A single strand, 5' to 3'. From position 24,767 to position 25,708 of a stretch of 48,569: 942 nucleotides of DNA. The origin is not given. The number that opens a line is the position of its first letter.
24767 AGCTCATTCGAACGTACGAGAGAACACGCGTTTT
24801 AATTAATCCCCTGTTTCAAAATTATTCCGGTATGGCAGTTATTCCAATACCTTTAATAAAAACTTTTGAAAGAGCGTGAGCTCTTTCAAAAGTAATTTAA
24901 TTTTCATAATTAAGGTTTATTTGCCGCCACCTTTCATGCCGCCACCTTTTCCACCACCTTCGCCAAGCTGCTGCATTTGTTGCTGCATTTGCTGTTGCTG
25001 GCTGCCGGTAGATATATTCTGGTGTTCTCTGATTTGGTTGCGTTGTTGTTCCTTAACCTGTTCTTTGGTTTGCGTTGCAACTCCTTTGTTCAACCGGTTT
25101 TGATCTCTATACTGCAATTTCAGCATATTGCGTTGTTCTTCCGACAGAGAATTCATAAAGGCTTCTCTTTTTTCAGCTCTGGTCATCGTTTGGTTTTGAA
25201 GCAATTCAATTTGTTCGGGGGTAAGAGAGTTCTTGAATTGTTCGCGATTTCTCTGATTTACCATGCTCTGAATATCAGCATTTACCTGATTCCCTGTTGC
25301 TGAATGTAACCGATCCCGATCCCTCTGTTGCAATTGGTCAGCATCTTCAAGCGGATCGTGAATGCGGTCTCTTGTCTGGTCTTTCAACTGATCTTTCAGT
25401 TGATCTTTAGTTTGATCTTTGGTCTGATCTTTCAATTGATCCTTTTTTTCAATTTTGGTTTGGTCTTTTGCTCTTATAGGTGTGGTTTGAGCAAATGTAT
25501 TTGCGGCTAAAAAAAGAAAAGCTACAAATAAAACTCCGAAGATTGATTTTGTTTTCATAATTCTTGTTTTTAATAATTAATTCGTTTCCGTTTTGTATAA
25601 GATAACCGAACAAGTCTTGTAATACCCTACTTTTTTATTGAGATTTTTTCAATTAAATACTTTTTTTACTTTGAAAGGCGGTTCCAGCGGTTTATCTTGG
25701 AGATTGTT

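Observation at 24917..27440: An ECF sigma / FecR anti-sigma module whose anti-sigma C-terminus duplicates the neighbouring secreted LTXXQ protein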

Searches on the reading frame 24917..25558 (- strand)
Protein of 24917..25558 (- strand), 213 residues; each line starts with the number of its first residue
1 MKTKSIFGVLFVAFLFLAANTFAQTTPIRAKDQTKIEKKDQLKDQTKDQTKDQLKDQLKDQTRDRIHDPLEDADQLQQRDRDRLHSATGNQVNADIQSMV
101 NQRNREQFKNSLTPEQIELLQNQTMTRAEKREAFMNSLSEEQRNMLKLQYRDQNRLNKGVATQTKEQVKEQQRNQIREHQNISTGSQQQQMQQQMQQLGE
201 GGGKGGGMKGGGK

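Call 4: search_protein_families(library=pfam, proteins=[window:24917-25558:-], max_evalue=1)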
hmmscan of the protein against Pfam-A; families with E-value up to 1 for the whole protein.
window:24917-25558:- (213 aa): 2 families
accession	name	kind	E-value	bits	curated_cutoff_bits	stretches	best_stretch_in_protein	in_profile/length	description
PF08604.15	Nup153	-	0.94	8.6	25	0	25-208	169-338/510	Nucleoporin Nup153-like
PF07172.16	GRP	-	0.96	10.6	30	0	6-47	8-45/90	Glycine rich protein family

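Call 5: search_protein_families(library=ncbifam, proteins=[window:24917-25558:-], max_evalue=1)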
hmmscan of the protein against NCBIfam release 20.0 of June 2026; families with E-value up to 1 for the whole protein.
window:24917-25558:- (213 aa): 3 families
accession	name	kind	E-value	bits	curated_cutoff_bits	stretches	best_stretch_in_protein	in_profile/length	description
NF045686.1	PhytoSynCyanob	equivalog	0.012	14.7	550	1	18-111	156-248/310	15-cis-phytoene synthase CrtB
NF041257.1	GntH_guanitoxin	equivalog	0.1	11.4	333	1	46-194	221-367/374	guanitoxin biosynthesis MBL fold metallo-hydrolase GntH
NF047351.1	lipase_YSIRK_Sa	exception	0.21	9.8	650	1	24-192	32-196/704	YSIRK-targeted triacylglycerol lipase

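Call 8: find_homologous_proteins(query=window:24917-25558:-)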
Query window:24917-25558:- (213 aa): 1 proteins with E <= 0.001 among 2375 candidates.
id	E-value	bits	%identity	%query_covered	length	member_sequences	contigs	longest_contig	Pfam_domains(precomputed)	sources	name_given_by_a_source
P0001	6.6e-7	47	36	70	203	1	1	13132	-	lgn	-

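Call 10: find_encoding_contigs(protein=P0001, flank=8000)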
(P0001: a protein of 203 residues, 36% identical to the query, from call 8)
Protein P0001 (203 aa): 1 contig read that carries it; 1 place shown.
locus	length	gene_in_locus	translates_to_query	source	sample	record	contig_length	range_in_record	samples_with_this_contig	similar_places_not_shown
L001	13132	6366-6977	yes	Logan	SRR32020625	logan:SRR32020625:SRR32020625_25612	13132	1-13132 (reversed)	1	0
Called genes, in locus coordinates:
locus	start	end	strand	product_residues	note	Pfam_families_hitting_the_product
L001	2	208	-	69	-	?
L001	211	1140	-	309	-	PF03279:Lip_A_acyltrans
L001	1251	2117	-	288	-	PF07313:AmiA-like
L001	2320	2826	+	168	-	PF07638:Sigma70_ECF (weak), PF04542:Sigma70_r2 (weak), PF08281:Sigma70_r4_2, PF04545:Sigma70_r4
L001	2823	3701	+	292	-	PF04773:FecR, PF16344:FecR_C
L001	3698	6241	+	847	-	PF13620:CarboxypepD_reg (weak), PF13715:CarbopepD_reg_2, PF07715:Plug, PF00593:TonB_dep_Rec_b-barrel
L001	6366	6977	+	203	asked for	-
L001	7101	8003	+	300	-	-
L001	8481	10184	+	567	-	PF22252:PNGase_F-II_N, PF09112:N-glycanase_N, PF09113:N-glycanase_C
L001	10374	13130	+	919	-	?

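Call 67: search_protein_families(library=pfam, proteins=[L001:3698-6241:+, L001:2823-3701:+], max_evalue=0.01)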
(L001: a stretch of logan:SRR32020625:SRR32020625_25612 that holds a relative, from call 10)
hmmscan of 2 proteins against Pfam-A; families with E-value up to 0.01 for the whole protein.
L001:3698-6241:+ (847 aa): 5 families
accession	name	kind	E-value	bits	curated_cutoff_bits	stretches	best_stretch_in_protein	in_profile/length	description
PF00593.30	TonB_dep_Rec_b-barrel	-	9.9e-16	59.1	27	1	400-806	21-436/436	TonB dependent receptor-like, beta-barrel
PF13715.12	CarbopepD_reg_2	-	3e-09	37.2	32.2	1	105-186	1-88/88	CarboxypepD_reg-like domain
PF07715.20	Plug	-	4.8e-09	37.1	23.9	1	218-299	21-106/107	TonB-dependent Receptor Plug Domain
PF13620.12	CarboxypepD_reg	-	2e-06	28.5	32.3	1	105-170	2-73/82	Carboxypeptidase regulatory-like domain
PF16344.10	FecR_C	-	0.00024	21.5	24.4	1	24-74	2-53/70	FecR, C-terminal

L001:2823-3701:+ (292 aa): 2 families
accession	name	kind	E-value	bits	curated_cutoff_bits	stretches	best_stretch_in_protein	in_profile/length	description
PF04773.18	FecR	-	6.7e-18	65.4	24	1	87-176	4-97/97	FecR protein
PF16344.10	FecR_C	-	9.6e-10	38.8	24.4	1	218-279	1-64/70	FecR, C-terminal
